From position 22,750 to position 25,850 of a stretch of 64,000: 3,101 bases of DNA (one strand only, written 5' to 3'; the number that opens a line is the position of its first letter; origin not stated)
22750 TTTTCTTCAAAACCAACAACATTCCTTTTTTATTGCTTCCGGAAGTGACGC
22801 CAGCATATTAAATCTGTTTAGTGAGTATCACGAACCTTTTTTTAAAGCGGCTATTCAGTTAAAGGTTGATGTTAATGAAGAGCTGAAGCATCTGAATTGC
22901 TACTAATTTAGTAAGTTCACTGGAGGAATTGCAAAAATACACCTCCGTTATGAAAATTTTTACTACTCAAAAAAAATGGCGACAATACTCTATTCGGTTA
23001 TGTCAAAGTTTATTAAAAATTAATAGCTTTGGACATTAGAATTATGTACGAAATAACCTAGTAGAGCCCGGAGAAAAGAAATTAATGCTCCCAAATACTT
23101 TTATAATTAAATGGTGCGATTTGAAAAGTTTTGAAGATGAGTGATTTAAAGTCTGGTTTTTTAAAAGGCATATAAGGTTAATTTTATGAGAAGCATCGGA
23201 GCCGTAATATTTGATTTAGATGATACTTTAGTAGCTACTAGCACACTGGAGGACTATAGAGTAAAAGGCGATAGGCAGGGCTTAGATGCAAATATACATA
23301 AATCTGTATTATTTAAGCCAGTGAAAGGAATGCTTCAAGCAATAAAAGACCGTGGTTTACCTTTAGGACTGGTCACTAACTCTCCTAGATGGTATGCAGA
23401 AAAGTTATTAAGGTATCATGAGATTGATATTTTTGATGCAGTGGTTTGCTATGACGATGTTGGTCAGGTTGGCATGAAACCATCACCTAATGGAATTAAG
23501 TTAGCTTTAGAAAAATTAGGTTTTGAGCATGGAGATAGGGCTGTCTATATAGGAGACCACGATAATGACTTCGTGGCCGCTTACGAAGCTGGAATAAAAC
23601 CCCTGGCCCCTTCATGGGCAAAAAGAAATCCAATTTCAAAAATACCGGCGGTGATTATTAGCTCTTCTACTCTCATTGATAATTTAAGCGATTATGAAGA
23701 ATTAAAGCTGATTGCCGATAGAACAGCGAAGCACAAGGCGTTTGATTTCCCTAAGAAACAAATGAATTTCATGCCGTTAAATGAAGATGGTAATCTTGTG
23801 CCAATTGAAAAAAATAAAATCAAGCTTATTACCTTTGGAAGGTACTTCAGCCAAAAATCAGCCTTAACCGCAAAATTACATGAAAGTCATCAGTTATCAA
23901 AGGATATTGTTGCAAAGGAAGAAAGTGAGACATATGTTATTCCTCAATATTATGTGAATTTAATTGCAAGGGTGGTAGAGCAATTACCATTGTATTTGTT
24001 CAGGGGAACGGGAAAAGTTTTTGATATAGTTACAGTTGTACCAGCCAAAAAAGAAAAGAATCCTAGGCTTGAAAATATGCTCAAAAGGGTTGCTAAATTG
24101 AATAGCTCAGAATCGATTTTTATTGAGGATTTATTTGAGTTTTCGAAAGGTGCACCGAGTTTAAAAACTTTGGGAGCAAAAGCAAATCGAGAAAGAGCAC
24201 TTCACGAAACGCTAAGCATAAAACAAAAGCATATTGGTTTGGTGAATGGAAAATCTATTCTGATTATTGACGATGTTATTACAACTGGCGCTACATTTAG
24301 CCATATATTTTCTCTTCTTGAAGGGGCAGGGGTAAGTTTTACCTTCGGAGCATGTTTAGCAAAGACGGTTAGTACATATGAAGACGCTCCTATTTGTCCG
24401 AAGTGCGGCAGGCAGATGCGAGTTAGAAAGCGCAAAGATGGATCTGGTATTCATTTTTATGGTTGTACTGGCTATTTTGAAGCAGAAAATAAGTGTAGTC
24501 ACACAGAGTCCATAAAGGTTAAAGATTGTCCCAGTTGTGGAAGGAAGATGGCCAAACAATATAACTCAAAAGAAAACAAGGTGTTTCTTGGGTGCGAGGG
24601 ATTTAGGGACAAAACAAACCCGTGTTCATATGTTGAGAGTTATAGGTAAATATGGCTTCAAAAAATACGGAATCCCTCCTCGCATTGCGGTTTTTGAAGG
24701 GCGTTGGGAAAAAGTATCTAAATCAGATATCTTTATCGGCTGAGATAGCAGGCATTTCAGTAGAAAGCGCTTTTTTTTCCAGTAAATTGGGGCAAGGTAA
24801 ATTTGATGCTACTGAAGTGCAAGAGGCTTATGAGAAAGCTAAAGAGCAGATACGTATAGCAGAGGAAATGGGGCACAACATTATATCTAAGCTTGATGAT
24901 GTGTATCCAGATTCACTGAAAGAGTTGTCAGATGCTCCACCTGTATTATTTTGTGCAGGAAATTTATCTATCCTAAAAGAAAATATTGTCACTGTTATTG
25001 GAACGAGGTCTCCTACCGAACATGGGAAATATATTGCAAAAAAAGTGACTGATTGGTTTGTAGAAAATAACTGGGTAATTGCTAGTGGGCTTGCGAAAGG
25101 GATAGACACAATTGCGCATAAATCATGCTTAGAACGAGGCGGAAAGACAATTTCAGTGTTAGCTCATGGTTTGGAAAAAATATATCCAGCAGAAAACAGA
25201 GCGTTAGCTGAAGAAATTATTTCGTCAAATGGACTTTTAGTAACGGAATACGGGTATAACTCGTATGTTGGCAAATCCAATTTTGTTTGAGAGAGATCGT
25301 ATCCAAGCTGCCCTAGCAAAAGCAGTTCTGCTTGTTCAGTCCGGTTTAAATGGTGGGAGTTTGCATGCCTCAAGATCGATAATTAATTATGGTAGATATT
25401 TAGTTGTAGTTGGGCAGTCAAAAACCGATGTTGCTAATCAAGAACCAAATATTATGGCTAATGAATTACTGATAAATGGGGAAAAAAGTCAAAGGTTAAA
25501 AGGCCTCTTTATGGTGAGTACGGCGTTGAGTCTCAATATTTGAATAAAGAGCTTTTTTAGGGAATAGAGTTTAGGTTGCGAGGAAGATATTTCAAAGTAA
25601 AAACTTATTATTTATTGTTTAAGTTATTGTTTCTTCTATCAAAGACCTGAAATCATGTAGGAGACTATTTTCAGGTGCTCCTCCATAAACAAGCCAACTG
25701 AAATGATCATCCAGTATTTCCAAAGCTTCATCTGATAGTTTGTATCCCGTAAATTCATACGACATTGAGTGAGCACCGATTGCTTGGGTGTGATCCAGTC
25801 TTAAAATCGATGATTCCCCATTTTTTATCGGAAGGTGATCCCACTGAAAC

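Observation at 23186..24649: Unusual triple fusion: HAD phosphatase + PRTase + two topoisomerase-type zinc ribbons, coupled to a DprA-like gene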

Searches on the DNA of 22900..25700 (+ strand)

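Call 12: search_dna_similar(query=window:22900-25700:+, collection=ecoli_genomes, mode=near, max_rows=15)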
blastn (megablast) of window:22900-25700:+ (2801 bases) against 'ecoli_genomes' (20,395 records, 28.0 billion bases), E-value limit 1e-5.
No match.

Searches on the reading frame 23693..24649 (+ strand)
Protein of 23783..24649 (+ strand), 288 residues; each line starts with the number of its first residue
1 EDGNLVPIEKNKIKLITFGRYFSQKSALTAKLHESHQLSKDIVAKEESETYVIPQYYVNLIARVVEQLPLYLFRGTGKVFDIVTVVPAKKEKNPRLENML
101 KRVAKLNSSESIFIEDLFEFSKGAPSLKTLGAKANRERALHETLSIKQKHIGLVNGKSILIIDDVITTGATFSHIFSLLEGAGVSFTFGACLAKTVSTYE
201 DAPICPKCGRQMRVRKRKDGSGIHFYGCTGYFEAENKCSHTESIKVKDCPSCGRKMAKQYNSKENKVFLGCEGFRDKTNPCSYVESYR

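Call 18: search_solved_structures(query=window:23783-24649:+, max_evalue=10, show_alignments=3)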
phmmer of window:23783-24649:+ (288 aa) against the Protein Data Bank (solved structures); distinct sequences matched with E-value up to 10: 26.
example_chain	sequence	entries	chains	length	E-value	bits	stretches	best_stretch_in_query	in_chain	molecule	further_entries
3lpn_A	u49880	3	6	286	0.0069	19.1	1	138-188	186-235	Ribose-phosphate pyrophosphokinase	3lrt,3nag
3mbi_A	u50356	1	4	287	0.0069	19.1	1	138-188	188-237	Ribose-phosphate pyrophosphokinase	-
6fsp_A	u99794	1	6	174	0.034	16.9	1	150-184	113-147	PRPP-binding protein, adenine/guanine phosphoribosyltransferase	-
5zgo_A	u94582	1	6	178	0.035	16.8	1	150-185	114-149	Adenine phosphoribosyltransferase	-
3acb_A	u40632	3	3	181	0.15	14.8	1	150-203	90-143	Hypoxanthine-guanine phosphoribosyltransferase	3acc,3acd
2vfa_A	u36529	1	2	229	0.38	13.4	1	151-192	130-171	HYPOXANTHINE-GUANINE-XANTHINE PHOSPHORIBOSYLTRANSFERASE, HYPOXANTHINE-GUANINE PHOSPHORIBOS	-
1u9y_A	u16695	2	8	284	0.5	13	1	142-193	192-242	Ribose-phosphate pyrophosphokinase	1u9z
4twb_A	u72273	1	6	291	0.77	12.4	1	136-185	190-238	Ribose-phosphate pyrophosphokinase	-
4rul_A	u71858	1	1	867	0.78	12.4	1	248-275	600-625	DNA topoisomerase 1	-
4v7p_BU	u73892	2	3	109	0.8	12.4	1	201-223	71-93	50S ribosomal protein L24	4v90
9gda_F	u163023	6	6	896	0.81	12.3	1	248-275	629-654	DNA topoisomerase 1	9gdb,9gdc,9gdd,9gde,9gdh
10px_1Y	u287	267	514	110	0.83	12.3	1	201-223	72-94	50S ribosomal protein L24 | 50S ribosomal protein L23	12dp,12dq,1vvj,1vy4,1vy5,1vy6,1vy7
1d6n_A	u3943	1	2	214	0.86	12.3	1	150-180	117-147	PROTEIN (HYPOXANTHINE-GUANINE PHOSPHORIBOSYLTRANSFERASE)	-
7san_A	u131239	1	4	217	0.95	12.1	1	150-180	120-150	Hypoxanthine-guanine phosphoribosyltransferase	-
5brn_A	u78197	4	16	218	0.96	12.1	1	150-180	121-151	Hypoxanthine-guanine phosphoribosyltransferase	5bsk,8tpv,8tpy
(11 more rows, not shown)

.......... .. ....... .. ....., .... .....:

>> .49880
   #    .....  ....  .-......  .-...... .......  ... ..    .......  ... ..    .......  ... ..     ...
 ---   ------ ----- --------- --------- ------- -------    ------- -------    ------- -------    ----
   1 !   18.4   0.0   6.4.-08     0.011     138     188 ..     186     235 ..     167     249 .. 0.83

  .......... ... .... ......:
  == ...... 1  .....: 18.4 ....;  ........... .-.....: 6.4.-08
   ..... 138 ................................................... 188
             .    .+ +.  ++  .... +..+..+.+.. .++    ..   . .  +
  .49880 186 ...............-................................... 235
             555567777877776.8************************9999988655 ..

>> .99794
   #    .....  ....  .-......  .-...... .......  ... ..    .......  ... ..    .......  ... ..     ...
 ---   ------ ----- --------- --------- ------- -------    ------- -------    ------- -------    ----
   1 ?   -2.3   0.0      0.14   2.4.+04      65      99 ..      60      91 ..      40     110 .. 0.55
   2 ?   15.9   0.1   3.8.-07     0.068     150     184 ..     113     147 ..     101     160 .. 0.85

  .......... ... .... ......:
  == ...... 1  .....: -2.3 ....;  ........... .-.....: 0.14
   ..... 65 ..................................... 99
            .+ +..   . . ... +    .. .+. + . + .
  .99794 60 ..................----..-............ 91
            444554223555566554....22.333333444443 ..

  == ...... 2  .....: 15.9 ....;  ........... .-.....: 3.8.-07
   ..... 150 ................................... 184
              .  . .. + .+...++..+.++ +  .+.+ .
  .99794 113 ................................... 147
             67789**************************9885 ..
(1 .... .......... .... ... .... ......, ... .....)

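Call 21: search_solved_structures(query=A2, max_evalue=0.01, show_alignments=2)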
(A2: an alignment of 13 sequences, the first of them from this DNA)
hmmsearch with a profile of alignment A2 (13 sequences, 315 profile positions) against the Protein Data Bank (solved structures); distinct sequences matched with E-value up to 0.01: 54.
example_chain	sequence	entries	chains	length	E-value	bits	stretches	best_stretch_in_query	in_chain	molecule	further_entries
1u9y_A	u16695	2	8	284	1.8e-06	30.4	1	172-221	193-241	Ribose-phosphate pyrophosphokinase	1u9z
4z1o_A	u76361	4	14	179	8.9e-06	28.1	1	175-221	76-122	Phosphoribosyltransferase | Purine phosphoribosyltransferase (GpT-2)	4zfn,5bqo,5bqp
4rqa_A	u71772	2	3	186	1.2e-05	27.7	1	166-216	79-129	Hypoxanthine phosphoribosyltransferase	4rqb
2pry_A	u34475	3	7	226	1.9e-05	27.1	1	182-220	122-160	Orotate phosphoribosyltransferase 1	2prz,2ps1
4wml_A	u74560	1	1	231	1.9e-05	27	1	182-220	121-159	Orotate phosphoribosyltransferase 1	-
4wn3_A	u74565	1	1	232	1.9e-05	27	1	182-220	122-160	Orotate phosphoribosyltransferase 1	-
4twb_A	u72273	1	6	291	3.6e-05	26.1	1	169-220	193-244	Ribose-phosphate pyrophosphokinase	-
6fsp_A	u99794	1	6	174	4.3e-05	25.9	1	180-218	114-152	PRPP-binding protein, adenine/guanine phosphoribosyltransferase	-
5zgo_A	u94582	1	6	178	4.4e-05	25.8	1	180-218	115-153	Adenine phosphoribosyltransferase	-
3lpn_A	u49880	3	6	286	5.7e-05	25.5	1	181-221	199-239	Ribose-phosphate pyrophosphokinase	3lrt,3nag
1cjb_A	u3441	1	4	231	6.4e-05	25.3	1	168-221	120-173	PROTEIN (HYPOXANTHINE-GUANINE PHOSPHORIBOSYLTRANSFERASE)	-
3mbi_A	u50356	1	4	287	6.5e-05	25.3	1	181-221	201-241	Ribose-phosphate pyrophosphokinase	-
3ohp_A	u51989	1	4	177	6.9e-05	25.2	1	166-216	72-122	Hypoxanthine phosphoribosyltransferase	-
3ozf_A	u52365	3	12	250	7.5e-05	25.1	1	168-221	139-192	Hypoxanthine-guanine-xanthine phosphoribosyltransferase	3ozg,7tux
1g9s_A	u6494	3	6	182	9.8e-05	24.7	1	167-217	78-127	HYPOXANTHINE PHOSPHORIBOSYLTRANSFERASE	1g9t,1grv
4rul_A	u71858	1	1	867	0.00026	23.3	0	233-272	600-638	DNA topoisomerase 1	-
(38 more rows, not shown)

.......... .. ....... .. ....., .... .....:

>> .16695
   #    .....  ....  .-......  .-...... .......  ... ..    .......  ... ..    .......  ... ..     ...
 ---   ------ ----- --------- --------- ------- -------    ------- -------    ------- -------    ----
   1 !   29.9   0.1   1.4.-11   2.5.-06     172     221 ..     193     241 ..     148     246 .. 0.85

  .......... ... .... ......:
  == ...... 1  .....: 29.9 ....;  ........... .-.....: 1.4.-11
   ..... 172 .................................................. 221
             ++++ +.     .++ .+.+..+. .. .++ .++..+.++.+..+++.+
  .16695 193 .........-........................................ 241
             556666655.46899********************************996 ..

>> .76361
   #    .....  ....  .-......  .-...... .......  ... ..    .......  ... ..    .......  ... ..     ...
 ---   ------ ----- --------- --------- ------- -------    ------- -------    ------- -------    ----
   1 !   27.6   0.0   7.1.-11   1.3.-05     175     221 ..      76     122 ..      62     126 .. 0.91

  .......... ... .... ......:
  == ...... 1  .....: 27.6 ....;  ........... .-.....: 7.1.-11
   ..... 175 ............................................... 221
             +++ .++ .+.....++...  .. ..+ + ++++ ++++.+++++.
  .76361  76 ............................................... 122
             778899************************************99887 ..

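Call 65: search_protein_representatives(alignment_id=A2)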
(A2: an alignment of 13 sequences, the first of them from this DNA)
Query: 13 sequences, 315 profile positions. Proteins with E-value up to 0.001 (for the whole library): 19915; up to 1e-10: 729; up to 1e-30: 44. The best 150 are listed.
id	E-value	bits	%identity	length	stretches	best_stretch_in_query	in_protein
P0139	3.8e-132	456.5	-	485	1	2-314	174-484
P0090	8.4e-121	419.2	-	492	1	2-312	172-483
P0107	5.9e-119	413.1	-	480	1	2-314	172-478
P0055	7.4e-118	409.5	-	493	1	2-313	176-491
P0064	9.4e-115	399.3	-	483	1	3-312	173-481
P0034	3.9e-113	394.0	-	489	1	2-314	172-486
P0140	1.5e-111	388.8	-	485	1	1-303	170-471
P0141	6.1e-105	367.1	-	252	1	62-313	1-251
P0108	1.8e-104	365.5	-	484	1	1-314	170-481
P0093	2.0e-104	365.4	-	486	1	3-314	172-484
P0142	2.5e-98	345.4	-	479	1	2-314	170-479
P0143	3.1e-96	338.5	-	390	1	4-312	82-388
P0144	1.2e-93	330.0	-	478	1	2-313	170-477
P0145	4.0e-93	328.3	-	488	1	2-312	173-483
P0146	1.4e-90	319.9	-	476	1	3-310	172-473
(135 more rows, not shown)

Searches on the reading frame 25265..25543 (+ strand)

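Call 3: search_protein_families(library=pfam, proteins=[window:25265-25543:+], max_evalue=0.01)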
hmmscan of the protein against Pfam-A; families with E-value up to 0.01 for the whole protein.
window:25265-25543:+ (92 aa): 1 family
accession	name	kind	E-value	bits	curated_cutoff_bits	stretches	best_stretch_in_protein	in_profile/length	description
PF02481.21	DNA_processg_A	-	2e-06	27.6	29.6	1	8-65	146-203/212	DNA recombination-mediator protein A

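Call 4: search_protein_families(library=padloc, proteins=[window:25265-25543:+], max_evalue=0.01)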
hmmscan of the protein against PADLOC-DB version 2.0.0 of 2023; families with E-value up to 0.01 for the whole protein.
window:25265-25543:+ (92 aa): 1 family
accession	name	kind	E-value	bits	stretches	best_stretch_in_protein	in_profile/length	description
PDLC03961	ShosA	-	5.5e-11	40.3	1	9-63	218-273/303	-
